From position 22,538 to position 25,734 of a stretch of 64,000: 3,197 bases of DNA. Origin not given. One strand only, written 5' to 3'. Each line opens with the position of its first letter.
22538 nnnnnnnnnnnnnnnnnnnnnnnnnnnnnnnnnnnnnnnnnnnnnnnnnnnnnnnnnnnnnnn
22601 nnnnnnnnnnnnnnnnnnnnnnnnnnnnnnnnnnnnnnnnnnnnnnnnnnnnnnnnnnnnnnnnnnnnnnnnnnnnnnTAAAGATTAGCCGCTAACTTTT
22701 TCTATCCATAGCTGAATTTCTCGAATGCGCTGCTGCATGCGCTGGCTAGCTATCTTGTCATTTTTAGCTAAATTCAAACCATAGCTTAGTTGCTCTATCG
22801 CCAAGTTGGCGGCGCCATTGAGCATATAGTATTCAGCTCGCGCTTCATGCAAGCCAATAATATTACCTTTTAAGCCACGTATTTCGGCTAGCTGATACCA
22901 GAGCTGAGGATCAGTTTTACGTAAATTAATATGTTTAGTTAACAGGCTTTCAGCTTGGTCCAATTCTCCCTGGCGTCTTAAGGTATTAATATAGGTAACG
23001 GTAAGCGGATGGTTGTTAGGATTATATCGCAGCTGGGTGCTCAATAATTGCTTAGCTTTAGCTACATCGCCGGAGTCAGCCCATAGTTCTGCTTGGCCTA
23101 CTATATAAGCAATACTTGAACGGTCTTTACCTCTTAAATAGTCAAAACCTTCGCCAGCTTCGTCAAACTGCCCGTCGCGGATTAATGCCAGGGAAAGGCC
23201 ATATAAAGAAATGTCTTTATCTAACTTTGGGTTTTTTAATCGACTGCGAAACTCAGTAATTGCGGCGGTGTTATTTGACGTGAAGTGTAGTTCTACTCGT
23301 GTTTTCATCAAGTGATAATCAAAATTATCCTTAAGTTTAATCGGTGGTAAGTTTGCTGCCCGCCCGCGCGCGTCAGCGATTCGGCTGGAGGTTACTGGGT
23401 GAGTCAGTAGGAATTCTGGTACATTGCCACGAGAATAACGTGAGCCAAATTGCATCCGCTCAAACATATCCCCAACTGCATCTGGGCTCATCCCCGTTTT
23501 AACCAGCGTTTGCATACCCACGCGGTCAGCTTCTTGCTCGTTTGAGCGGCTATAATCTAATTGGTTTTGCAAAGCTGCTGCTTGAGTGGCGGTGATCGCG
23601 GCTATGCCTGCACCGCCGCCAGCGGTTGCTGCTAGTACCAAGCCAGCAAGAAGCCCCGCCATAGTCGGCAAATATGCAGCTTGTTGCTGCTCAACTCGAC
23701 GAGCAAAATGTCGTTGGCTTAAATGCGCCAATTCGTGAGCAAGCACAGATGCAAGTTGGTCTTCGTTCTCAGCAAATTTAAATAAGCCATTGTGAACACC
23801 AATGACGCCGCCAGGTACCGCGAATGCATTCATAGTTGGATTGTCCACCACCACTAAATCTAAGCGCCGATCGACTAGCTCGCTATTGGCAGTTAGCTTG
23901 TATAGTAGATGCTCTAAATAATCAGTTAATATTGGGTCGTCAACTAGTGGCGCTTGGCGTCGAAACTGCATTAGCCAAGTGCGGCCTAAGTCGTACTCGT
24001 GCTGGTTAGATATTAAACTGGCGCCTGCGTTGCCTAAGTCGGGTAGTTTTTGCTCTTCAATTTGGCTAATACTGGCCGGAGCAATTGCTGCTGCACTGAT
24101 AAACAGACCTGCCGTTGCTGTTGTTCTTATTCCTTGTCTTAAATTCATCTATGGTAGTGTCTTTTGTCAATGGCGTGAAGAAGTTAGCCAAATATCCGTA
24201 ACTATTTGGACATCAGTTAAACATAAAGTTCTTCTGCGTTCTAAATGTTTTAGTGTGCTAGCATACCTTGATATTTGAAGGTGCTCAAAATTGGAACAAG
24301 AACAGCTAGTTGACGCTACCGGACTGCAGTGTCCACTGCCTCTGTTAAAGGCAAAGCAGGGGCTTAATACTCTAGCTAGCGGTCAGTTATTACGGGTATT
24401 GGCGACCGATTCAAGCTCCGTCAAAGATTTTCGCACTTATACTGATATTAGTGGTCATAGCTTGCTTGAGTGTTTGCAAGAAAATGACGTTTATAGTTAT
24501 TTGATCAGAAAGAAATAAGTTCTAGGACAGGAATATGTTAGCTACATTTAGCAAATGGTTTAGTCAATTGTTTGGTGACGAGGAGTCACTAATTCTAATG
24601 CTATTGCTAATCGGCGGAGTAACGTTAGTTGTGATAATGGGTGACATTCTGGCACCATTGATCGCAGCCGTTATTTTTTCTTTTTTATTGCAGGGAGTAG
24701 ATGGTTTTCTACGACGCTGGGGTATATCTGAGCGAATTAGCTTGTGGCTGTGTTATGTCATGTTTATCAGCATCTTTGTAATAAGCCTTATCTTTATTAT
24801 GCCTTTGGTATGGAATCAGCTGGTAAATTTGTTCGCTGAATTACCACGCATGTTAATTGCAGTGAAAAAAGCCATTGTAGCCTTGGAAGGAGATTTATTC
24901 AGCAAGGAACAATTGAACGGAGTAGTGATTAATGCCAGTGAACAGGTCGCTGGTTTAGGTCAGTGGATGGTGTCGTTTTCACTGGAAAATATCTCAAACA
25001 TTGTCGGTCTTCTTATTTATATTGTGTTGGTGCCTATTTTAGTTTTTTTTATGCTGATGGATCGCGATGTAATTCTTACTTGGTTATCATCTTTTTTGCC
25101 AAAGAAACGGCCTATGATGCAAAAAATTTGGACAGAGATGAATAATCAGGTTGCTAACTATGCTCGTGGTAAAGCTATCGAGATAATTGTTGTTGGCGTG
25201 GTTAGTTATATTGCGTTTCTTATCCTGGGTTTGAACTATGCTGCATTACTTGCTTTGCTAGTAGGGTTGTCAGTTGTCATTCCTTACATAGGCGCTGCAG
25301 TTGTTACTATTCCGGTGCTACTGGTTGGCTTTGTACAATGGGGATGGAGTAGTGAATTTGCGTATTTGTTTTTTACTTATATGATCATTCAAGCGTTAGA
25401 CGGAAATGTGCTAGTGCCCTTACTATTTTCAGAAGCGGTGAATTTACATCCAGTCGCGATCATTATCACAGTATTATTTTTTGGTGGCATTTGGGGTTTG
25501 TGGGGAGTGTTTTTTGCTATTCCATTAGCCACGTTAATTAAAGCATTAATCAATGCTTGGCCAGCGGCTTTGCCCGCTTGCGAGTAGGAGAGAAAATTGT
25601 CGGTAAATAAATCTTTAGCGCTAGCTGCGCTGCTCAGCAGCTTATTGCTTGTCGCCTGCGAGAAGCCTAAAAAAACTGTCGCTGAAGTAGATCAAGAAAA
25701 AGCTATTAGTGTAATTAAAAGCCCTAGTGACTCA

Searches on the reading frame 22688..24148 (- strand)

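Call 44: search_protein_families(library=pfam, proteins=[window:22688-24148:-], max_evalue=0.00001)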
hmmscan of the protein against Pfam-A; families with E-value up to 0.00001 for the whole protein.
window:22688-24148:- (487 aa): 2 families
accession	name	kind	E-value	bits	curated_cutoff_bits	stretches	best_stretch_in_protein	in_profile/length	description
PF01435.24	Peptidase_M48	-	3e-34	118.9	20.3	1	75-263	4-185/186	Peptidase family M48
PF14559.12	TPR_19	-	3.4e-09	37.3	25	1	358-419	3-64/68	Tetratricopeptide repeat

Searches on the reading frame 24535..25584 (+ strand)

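Call 45: search_protein_families(library=pfam, proteins=[window:24535-25584:+], max_evalue=0.00001)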
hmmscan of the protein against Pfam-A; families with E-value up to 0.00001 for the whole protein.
window:24535-25584:+ (350 aa): 1 family
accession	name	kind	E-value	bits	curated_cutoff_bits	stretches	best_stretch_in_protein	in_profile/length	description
PF01594.21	AI-2E_transport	-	2.1e-66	224.8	34.3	1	19-342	2-326/327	AI-2E family transporter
